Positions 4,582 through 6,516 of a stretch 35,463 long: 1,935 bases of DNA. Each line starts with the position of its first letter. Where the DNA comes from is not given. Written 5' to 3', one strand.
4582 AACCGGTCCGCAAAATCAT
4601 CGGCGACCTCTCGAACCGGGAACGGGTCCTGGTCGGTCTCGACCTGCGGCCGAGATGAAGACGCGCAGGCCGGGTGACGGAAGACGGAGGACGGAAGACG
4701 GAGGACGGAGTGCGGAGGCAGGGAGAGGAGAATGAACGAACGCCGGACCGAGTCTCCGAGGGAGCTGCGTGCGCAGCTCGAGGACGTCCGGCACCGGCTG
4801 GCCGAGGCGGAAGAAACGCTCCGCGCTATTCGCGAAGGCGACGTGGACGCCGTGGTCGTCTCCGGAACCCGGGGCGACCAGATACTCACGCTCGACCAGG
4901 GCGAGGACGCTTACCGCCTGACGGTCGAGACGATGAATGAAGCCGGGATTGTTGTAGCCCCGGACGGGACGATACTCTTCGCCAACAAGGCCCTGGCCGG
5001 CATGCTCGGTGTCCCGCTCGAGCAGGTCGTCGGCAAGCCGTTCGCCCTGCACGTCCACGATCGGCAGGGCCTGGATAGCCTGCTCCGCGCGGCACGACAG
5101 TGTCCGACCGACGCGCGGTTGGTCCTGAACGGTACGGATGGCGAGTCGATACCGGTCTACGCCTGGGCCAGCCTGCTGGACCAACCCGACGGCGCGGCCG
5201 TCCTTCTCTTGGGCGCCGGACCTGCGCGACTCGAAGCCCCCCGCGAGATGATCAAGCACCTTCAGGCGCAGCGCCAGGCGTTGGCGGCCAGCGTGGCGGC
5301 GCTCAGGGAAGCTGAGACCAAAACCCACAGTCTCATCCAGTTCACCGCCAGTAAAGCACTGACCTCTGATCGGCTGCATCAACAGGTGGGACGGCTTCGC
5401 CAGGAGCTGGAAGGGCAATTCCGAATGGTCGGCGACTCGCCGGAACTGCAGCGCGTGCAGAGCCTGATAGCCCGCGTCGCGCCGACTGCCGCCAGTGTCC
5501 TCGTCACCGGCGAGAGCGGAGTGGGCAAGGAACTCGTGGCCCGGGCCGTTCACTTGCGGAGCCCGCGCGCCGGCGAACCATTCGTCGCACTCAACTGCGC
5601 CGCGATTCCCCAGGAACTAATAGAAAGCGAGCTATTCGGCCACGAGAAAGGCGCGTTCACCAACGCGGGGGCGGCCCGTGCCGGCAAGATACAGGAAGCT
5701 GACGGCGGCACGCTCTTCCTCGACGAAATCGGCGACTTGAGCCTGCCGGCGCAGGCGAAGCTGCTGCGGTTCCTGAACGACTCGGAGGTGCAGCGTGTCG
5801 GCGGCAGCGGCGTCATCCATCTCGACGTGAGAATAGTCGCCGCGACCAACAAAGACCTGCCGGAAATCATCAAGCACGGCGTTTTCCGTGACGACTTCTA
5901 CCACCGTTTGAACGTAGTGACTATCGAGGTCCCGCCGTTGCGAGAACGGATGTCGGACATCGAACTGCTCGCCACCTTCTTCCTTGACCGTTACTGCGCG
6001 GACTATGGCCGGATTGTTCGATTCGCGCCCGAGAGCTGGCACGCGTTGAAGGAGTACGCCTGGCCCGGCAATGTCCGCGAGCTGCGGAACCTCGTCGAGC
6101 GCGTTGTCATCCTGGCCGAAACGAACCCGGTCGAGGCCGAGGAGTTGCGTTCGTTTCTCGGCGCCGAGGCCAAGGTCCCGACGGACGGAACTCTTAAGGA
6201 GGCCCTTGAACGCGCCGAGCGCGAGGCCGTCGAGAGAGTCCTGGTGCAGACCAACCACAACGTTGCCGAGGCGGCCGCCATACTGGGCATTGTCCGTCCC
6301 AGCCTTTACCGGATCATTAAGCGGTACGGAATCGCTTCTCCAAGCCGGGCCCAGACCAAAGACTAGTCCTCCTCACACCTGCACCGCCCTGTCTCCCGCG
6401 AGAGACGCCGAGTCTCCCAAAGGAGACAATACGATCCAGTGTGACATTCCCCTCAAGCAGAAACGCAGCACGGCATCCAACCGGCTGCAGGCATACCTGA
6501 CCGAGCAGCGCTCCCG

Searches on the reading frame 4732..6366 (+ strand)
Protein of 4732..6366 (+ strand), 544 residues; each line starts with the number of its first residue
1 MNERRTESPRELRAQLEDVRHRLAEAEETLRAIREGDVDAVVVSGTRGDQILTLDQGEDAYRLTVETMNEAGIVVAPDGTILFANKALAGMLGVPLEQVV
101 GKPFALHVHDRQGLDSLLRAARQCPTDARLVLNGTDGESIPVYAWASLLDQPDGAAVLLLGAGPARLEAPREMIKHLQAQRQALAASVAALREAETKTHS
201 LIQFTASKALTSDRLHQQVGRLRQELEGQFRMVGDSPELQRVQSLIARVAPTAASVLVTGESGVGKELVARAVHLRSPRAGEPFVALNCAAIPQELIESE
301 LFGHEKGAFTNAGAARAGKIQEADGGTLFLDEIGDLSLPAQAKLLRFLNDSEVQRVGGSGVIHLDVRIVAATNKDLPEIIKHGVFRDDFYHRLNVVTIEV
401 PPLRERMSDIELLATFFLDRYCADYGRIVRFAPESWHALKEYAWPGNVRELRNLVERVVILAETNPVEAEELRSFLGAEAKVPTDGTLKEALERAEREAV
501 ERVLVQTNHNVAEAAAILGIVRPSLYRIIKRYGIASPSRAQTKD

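Call 11: search_protein_families(library=pfam, proteins=[window:4732-6366:+], max_evalue=0.01)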
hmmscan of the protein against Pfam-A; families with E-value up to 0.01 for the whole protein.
window:4732-6366:+ (544 aa): 17 families
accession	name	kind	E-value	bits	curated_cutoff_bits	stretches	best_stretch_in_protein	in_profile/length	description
PF00158.32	Sigma54_activat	-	9.6e-68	227.6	20.2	1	232-399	1-168/168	Sigma-54 interaction domain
PF25601.1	AAA_lid_14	-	3.6e-23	81.6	27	1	404-481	1-79/87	AAA+ ATPase lid domain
PF14532.12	Sigma54_activ_2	-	2.2e-19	70.5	25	1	233-403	1-138/138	Sigma-54 interaction domain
PF00989.32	PAS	-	1.3e-08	35.3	22.6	1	61-156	3-103/113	PAS fold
PF02954.25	HTH_8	-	8.2e-08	32.3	22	1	492-532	2-42/42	Bacterial regulatory protein, Fis family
PF08448.16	PAS_4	-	3.3e-07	31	23.1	1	68-159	4-98/110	PAS fold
PF07728.20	AAA_5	-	1.6e-06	28.6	22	1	256-374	2-123/139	AAA domain (dynein-related subfamily)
PF13426.13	PAS_9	-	8.6e-06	26.4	27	1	72-155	3-90/103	PAS domain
PF13518.12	HTH_28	-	7.9e-05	23.1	25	1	498-533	4-37/52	Helix-turn-helix domain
PF13384.12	HTH_23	-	0.00023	21.3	24.6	1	499-532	10-41/50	Homeodomain-like domain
PF13191.12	AAA_16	-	0.00025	22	32.6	1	236-308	6-85/167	AAA ATPase domain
PF00004.35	AAA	-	0.00028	21.8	21.2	1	256-386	1-120/131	ATPase family associated with various cellular activities (AAA)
PF13188.13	PAS_8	-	0.0013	19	21.8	1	61-104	3-43/65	PAS domain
PF07724.20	AAA_2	-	0.0027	18.2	27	1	254-381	4-132/166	AAA domain (Cdc48 subfamily)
PF13551.12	HTH_29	-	0.0039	17.7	28.1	0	507-532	10-36/64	Winged helix-turn helix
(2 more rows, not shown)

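Call 18: find_related_loci(query=window:4732-6366:+, collection=genome_contigs, flank=10000)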
Query window:4732-6366:+ (544 aa) in genome_contigs; peptide patterns used: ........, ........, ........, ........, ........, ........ (x = any residue, [..] = any of these).
600 stretches matched a pattern (row limit reached: there are more); 600 encode a relative of the query (tblastn E <= 1e-3); the best 80 are kept; 80 distinct loci.
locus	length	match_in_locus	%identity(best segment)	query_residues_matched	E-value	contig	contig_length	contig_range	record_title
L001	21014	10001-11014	49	205-534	2e-92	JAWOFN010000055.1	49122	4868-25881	MAG: bacterium isolate BLK6-1.bin.45 k191_98735, whole genome shotgun sequence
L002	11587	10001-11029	45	202-534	2e-90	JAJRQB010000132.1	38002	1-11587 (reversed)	MAG: Deltaproteobacteria bacterium isolate Dive100_bin10.31 k141_687463, whole genome shotgun sequence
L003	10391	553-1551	49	202-528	5e-89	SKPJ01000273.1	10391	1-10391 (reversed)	MAG: Myxococcales bacterium isolate CSSed162cmA_369 CSSed16-2cmA-23343, whole genome shotgun sequence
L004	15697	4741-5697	50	221-534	3e-89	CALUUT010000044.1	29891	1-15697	MAG: uncultured Desulfovibrionaceae bacterium isolate E02__bin324 genome assembly, contig: E02__k127_4425771, whole geno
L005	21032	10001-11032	45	202-534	7e-89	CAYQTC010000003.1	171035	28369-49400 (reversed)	MAG TPA_asm: uncultured Geobacter sp. isolate SRP302447_co3_813 genome assembly, contig: NODE_239_length_171035_cov_35.1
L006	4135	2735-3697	48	216-534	4e-89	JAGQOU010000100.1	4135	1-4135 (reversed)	MAG: Planctomycetales bacterium isolate HKST-UBA22 2008_81331, whole genome shotgun sequence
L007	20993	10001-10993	48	206-540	4e-88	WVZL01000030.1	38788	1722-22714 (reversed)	MAG: Candidatus Aminicenantes bacterium isolate CS4-C018 C_merged_R1_(paired)_contig_10417, whole genome shotgun sequenc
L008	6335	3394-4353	49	221-534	1e-87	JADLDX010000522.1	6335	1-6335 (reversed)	MAG: Pirellulaceae bacterium isolate SJ293 c_000000936552, whole genome shotgun sequence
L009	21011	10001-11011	45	207-534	3e-87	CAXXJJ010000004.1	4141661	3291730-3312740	MAG: Desulfatiglandales bacterium isolate ad7cffaf-6c2b-4e6c-8426-e31439b40ff1 genome assembly, contig: contig_4, whole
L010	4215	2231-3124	50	236-534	1e-87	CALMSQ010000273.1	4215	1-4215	MAG TPA_asm: uncultured Burkholderiales bacterium isolate SRR2107171_bin.63_CONCOCT_v1.1_MAG genome assembly, contig: ER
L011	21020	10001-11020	46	202-534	3e-87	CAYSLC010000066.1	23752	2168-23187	MAG TPA_asm: uncultured Desulfobacteraceae bacterium isolate binchicken_co15_57 genome assembly, contig: NODE_1017_lengt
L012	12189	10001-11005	46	209-534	2e-86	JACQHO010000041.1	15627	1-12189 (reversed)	MAG: Nitrospirae bacterium isolate NC_groundwater_1101_Ag_S2p5_58_88 S_2p5_S6_coassembly_k141_685156, whole genome shotg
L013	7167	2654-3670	46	204-534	4e-86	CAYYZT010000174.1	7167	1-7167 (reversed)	MAG TPA_asm: uncultured Chitinophaga sp. isolate SRP344714_co2_369 genome assembly, contig: NODE_27571_length_7167_cov_3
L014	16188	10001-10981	49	214-534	4e-86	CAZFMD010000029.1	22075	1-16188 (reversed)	MAG TPA_asm: uncultured Spirochaetaceae bacterium isolate binchicken_co334_238 genome assembly, contig: NODE_3951_length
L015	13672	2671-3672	44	205-534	2e-85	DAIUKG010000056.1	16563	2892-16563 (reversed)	MAG TPA_asm: Spirochaetota bacterium isolate CTOTU18769 NODE_2742_length_16563_cov_9.257209, whole genome shotgun sequen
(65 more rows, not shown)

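Call 19: find_encoding_contigs(protein=window:4732-6366:+, flank=10000, max_places=6)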
Protein window:4732-6366:+ (544 aa): no gene with exactly this product is on record in the collection.

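Call 20: find_homologous_proteins(query=window:4732-6366:+, max_evalue=1e-60)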
Query window:4732-6366:+ (544 aa): 7918 proteins with E <= 1e-60 among 8000 candidates; the best 120 are listed.
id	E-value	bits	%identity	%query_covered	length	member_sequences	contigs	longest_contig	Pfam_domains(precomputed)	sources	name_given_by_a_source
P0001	0.0e+0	1180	100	100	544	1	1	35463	PF00158.33,PF25601.2,PF02954.26,PF08448.17,PF00989.32,PF14532.13,PF07728.21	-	-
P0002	3.1e-290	981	83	100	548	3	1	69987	PF00158.33,PF25601.2,PF02954.26,PF08448.17,PF00004.36,PF00989.32,PF14532.13,PF07728.21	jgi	-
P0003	1.7e-284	962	83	100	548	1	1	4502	PF13426.14,PF00158.33,PF25601.2,PF02954.26,PF08448.17,PF00004.36,PF00989.32,PF14532.13,PF07728.21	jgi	jgi:PAS domain S-box-containing protein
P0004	7.3e-279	943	81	100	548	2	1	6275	PF13426.14,PF00158.33,PF25601.2,PF02954.26,PF08448.17,PF00004.36,PF00989.32,PF14532.13,PF07728.21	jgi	-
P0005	2.7e-268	909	81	96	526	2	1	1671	PF00158.33,PF25601.2,PF02954.26,PF00004.36,PF00989.32,PF14532.13,PF07728.21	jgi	jgi:PAS domain S-box-containing protein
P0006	9.8e-260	880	77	99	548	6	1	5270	PF00158.33,PF25601.2,PF02954.26,PF08448.17,PF00989.32,PF14532.13,PF07728.21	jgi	jgi:two-component system response regulator HydG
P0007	6.6e-246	835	72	100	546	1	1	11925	PF00158.33,PF25601.2,PF02954.26,PF00989.32,PF14532.13,PF07728.21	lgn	-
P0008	1.9e-243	827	73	100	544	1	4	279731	PF00158.33,PF25601.2,PF02954.26,PF14532.13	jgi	jgi:transcriptional regulator with PAS, ATPase and Fis domain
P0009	7.9e-242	821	72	100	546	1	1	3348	PF00158.33,PF25601.2,PF02954.26,PF00989.32,PF14532.13,PF07728.21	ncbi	ncbi:MAG: sigma 54-interacting transcriptional regulator [bacterium]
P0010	4.4e-234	796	70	97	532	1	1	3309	PF00158.33,PF25601.2,PF02954.26,PF00989.32,PF14532.13,PF07728.21,PF01078.28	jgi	jgi:PAS domain S-box-containing protein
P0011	3.5e-208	710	82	77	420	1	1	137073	PF08447.19,PF13426.14,PF00158.33,PF08448.17,PF00004.36,PF00989.32,PF14532.13,PF07728.21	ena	-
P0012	5.6e-189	647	76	73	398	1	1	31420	PF00158.33,PF25601.2,PF02954.26,PF14532.13,PF07728.21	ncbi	ncbi:MAG: sigma-54 dependent transcriptional regulator, partial [bacterium]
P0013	1.1e-184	633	76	73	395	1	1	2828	PF00158.33,PF25601.2,PF02954.26,PF14532.13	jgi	jgi:DNA-binding NtrC family response regulator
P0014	1.9e-175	602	77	67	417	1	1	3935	PF00158.33,PF25601.2,PF02954.26,PF00004.36,PF14532.13,PF00072.31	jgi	jgi:two-component system nitrogen regulation response regulator NtrX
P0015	3.7e-175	601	76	67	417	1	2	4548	PF00158.33,PF25601.2,PF02954.26,PF00004.36,PF14532.13,PF00072.31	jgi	jgi:two-component system nitrogen regulation response regulator NtrX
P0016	8.9e-175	600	75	67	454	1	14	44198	PF00158.33,PF25601.2,PF02954.26,PF00004.36,PF14532.13,PF07728.21,PF00072.31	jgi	jgi:DNA-binding NtrC family response regulator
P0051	8.4e-133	462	64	63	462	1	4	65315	PF00158.33,PF25601.2,PF02954.26,PF14532.13,PF07728.21,PF00072.31,PF13191.13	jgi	jgi:DNA-binding NtrC family response regulator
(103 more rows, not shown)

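Call 21: find_encoding_contigs(protein=P0002, flank=10000, max_places=3)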
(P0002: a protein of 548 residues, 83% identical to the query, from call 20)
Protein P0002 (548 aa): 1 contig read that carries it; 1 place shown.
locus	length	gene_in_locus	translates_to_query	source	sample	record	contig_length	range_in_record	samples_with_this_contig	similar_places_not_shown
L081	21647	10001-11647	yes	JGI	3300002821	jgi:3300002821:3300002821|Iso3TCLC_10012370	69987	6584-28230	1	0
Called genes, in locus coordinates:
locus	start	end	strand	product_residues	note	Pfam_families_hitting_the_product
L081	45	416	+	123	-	PF07635:PSCyt1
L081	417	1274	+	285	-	PF13860:FlgD_ig (faint)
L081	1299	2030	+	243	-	PF19089:DUF5777 (faint)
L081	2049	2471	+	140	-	PF02566:OsmC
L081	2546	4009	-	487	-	PF13860:FlgD_ig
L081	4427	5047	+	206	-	-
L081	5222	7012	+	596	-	PF13620:CarboxypepD_reg, PF13715:CarbopepD_reg_2 (faint), PF13620:CarboxypepD_reg (weak), PF00691:OmpA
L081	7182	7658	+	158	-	PF03168:LEA_2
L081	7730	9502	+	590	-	PF00154:RecA_N (faint), PF06745:ATPase, PF13191:AAA_16 (faint), PF23442:DUF7125 (faint), PF13401:AAA_22 (faint), PF13481:AAA_25, PF03796:DnaB_C (weak), PF06745:ATPase, +1 more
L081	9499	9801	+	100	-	PF07689:KaiB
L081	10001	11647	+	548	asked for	PF00989:PAS (weak), PF08448:PAS_4 (weak), PF00158:Sigma54_activat, PF14532:Sigma54_activ_2, PF07728:AAA_5, PF00004:AAA (faint), PF25601:AAA_lid_14, PF02954:HTH_8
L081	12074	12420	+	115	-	-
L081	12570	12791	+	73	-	PF13619:KTSC (weak)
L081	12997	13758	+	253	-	-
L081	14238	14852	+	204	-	PF03477:ATP-cone (weak), PF01568:Molydop_binding (faint)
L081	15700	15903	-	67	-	-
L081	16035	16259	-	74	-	-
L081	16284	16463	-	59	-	-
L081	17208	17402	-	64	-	-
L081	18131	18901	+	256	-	-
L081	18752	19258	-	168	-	-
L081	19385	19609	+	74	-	-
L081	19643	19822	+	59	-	-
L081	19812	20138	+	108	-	PF02954:HTH_8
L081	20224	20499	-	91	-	-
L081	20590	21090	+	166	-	-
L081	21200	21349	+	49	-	PF18919:DUF5670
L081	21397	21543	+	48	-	-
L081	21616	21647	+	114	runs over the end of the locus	-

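Call 22: find_encoding_contigs(protein=P0008, flank=10000, max_places=3)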
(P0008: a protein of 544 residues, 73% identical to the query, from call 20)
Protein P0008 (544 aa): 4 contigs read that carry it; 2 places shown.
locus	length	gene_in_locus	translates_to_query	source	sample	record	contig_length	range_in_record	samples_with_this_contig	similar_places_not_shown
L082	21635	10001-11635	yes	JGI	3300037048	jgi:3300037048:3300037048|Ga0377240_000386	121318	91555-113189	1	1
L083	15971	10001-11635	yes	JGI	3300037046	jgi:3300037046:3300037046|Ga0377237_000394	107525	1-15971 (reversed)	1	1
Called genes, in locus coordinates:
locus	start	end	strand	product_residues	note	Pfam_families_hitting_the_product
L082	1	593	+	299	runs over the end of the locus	PF00106:adh_short, PF01370:Epimerase (weak), PF08659:KR, PF13561:adh_short_C2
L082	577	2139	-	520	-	PF01266:DAO (faint), PF01593:Amino_oxidase, PF13450:NAD_binding_8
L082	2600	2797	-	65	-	-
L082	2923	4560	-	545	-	PF04326:SLFN_AlbA_2, PF13749:HATPase_c_4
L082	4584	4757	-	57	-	-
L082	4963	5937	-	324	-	PF01105:EMP24_GP25L (faint)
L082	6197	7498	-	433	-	PF07646:Kelch_2 (faint), PF24981:Beta-prop_ATRN-LZTR1, PF13415:Beta-prop_FBX42 (weak), PF01344:Kelch_1 (faint), PF24681:Kelch_KLHDC2_KLHL20_DRC7 (weak), PF13964:Beta-prop_Calicin (weak)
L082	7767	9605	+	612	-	PF00154:RecA_N (faint), PF13481:AAA_25 (weak), PF23442:DUF7125 (faint), PF03796:DnaB_C (faint), PF06745:ATPase, PF13191:AAA_16 (faint), PF06745:ATPase, PF13481:AAA_25, +1 more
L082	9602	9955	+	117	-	PF07689:KaiB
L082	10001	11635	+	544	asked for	PF00158:Sigma54_activat, PF14532:Sigma54_activ_2, PF25601:AAA_lid_14, PF02954:HTH_8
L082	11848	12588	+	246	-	PF17963:Big_9 (weak)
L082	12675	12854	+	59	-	-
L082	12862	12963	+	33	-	-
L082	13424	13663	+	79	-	-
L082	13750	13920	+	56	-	PF02954:HTH_8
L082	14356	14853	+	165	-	-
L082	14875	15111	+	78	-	PF18919:DUF5670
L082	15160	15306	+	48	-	PF18919:DUF5670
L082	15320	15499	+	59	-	-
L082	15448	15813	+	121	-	-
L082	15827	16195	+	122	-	-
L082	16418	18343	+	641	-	PF13620:CarboxypepD_reg, PF13715:CarbopepD_reg_2 (weak), PF13620:CarboxypepD_reg (weak), PF00691:OmpA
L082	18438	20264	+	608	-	PF02310:B12-binding, PF04055:Radical_SAM, PF13282:DUF4070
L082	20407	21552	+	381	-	PF18845:baeRF_family3, PF18848:baeRF_family6, PF18849:baeRF_family7, PF18851:baeRF_family8, PF18855:baeRF_family11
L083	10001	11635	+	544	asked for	PF00158:Sigma54_activat, PF14532:Sigma54_activ_2, PF25601:AAA_lid_14, PF02954:HTH_8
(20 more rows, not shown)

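Call 23: find_encoding_contigs(protein=P0007, flank=10000, max_places=2)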
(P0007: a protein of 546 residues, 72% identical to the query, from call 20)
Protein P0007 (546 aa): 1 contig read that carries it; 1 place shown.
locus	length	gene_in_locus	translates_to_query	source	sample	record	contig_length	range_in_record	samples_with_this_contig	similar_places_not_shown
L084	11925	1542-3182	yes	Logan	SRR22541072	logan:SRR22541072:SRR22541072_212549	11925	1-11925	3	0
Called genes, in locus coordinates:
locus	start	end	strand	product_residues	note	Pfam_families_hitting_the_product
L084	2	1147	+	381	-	?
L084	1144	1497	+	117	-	PF07689:KaiB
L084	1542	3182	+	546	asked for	PF00989:PAS (weak), PF00158:Sigma54_activat, PF14532:Sigma54_activ_2, PF07728:AAA_5 (faint), PF25601:AAA_lid_14, PF02954:HTH_8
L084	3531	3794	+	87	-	-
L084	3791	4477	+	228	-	-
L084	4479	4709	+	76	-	-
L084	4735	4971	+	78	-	PF02954:HTH_8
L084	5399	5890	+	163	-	-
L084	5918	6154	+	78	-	PF18919:DUF5670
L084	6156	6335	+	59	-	PF18919:DUF5670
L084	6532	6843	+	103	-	PF19029:DUF883_C (faint)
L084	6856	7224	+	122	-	-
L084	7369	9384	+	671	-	PF13620:CarboxypepD_reg (weak), PF08308:PEGA (faint), PF13620:CarboxypepD_reg (weak), PF13715:CarbopepD_reg_2 (weak), PF13620:CarboxypepD_reg (weak), PF00691:OmpA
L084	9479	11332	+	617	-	PF02310:B12-binding, PF04055:Radical_SAM, PF13282:DUF4070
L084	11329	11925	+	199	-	?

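Call 24: find_encoding_contigs(protein=P0012, flank=10000, max_places=2)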
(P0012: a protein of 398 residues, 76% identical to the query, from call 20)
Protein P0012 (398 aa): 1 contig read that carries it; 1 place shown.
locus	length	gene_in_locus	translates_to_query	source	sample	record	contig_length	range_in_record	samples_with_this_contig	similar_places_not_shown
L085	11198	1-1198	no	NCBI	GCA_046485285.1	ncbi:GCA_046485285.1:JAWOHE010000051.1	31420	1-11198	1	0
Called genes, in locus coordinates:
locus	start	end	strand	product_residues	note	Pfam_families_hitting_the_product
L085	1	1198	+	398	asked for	PF00158:Sigma54_activat, PF14532:Sigma54_activ_2, PF07728:AAA_5 (weak), PF25601:AAA_lid_14, PF02954:HTH_8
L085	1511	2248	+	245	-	PF17963:Big_9 (weak)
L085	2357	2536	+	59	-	PF05532:CsbD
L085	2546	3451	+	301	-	PF01209:Ubie_methyltran, PF13489:Methyltransf_23, PF02390:Methyltransf_4 (faint), PF08241:Methyltransf_11, PF08242:Methyltransf_12, PF13649:Methyltransf_25, PF13847:Methyltransf_31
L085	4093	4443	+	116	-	PF02954:HTH_8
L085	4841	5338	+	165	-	-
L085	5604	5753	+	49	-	PF18919:DUF5670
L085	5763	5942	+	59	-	PF18919:DUF5670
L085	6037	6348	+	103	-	PF19029:DUF883_C (weak)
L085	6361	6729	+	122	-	-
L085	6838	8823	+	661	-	PF13620:CarboxypepD_reg, PF13715:CarbopepD_reg_2 (weak), PF08308:PEGA (faint), PF13620:CarboxypepD_reg (weak), PF13715:CarbopepD_reg_2 (weak), PF13620:CarboxypepD_reg, PF00691:OmpA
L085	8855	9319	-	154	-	PF04542:Sigma70_r2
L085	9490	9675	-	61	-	-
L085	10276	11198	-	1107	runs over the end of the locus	PF01522:Polysacc_deac_1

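Call 25: find_encoding_contigs(protein=P0011, flank=10000, max_places=2)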
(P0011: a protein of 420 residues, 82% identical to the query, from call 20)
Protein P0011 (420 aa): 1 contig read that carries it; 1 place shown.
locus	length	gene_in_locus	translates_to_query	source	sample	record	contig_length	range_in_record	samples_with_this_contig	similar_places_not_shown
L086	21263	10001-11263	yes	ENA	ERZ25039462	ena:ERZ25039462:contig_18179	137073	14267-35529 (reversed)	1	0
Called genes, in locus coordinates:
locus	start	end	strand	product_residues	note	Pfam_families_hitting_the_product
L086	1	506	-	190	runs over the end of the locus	PF00156:Pribosyltran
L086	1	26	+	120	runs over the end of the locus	-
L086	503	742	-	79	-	PF11297:DUF3098 (faint)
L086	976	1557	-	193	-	-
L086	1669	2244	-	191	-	PF18780:HNH_repeat (faint)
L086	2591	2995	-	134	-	PF07366:SnoaL, PF12680:SnoaL_2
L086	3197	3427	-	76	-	PF07927:HicA_toxin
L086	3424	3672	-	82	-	PF15919:HicB_lk_antitox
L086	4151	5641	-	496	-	-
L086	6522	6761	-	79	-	PF15919:HicB_lk_antitox (weak), PF21748:UPF0150 (weak)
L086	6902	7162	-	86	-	-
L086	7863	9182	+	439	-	PF00154:RecA_N (faint), PF03796:DnaB_C (faint), PF06745:ATPase, PF13481:AAA_25 (weak), PF23442:DUF7125 (faint), PF13191:AAA_16 (faint), PF13481:AAA_25, PF06745:ATPase, +2 more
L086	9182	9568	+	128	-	-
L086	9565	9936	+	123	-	PF07689:KaiB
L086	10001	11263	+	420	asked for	PF00989:PAS, PF08448:PAS_4, PF13426:PAS_9 (weak), PF00004:AAA (faint), PF08447:PAS_3 (faint), PF00158:Sigma54_activat, PF14532:Sigma54_activ_2, PF07728:AAA_5 (weak)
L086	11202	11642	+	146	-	PF25601:AAA_lid_14, PF02954:HTH_8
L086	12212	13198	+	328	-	-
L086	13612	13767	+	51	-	PF18919:DUF5670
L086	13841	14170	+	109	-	-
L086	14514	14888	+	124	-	PF00903:Glyoxalase (weak)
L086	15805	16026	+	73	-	-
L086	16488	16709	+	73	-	-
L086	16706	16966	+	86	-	PF05532:CsbD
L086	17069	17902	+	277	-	PF01135:PCMT (weak), PF01209:Ubie_methyltran, PF13489:Methyltransf_23, PF13679:Methyltransf_32 (faint), PF13847:Methyltransf_31, PF08241:Methyltransf_11, PF08242:Methyltransf_12, PF13649:Methyltransf_25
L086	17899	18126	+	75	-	PF02954:HTH_8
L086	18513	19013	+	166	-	-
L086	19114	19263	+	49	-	PF18919:DUF5670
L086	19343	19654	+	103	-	-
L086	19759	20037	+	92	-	-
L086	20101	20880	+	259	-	-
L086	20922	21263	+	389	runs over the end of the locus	PF13620:CarboxypepD_reg, PF13715:CarbopepD_reg_2 (weak), PF13620:CarboxypepD_reg (weak), PF00691:OmpA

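Call 44: find_encoding_contigs(protein=P0016, flank=8000, max_places=2)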
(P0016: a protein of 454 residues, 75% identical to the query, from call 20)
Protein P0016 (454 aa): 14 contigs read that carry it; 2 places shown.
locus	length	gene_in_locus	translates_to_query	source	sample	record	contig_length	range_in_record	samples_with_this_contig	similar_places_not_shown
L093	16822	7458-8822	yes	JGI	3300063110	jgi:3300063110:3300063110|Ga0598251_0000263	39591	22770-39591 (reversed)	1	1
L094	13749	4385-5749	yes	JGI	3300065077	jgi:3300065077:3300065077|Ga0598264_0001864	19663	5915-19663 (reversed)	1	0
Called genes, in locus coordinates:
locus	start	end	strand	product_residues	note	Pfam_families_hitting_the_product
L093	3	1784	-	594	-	?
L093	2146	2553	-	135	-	-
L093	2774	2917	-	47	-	-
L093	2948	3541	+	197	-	PF01797:Y1_Tnp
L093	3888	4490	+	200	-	-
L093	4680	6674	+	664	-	PF13715:CarbopepD_reg_2 (faint), PF13620:CarboxypepD_reg, PF00691:OmpA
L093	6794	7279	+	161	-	PF03168:LEA_2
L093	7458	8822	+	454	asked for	PF00072:Response_reg, PF00158:Sigma54_activat, PF14532:Sigma54_activ_2, PF00004:AAA (weak), PF07728:AAA_5 (faint), PF25601:AAA_lid_14, PF02954:HTH_8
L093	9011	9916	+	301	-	PF13489:Methyltransf_23, PF01209:Ubie_methyltran (weak), PF08241:Methyltransf_11, PF08242:Methyltransf_12, PF13649:Methyltransf_25, PF13847:Methyltransf_31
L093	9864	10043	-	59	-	-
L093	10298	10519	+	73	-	-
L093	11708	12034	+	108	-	PF05532:CsbD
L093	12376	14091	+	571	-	PF13860:FlgD_ig (weak), PF18962:Por_Secre_tail (weak)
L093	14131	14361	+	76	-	PF02954:HTH_8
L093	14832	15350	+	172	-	-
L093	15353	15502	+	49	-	PF18919:DUF5670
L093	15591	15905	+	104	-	-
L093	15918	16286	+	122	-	-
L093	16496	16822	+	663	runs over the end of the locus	PF13620:CarboxypepD_reg, PF13715:CarbopepD_reg_2, PF22904:NOMO1-like_2nd (faint), PF13620:CarboxypepD_reg (weak), PF13715:CarbopepD_reg_2 (weak), PF00691:OmpA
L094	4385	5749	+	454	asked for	PF00072:Response_reg, PF00158:Sigma54_activat, PF14532:Sigma54_activ_2, PF00004:AAA (weak), PF07728:AAA_5 (faint), PF25601:AAA_lid_14, PF02954:HTH_8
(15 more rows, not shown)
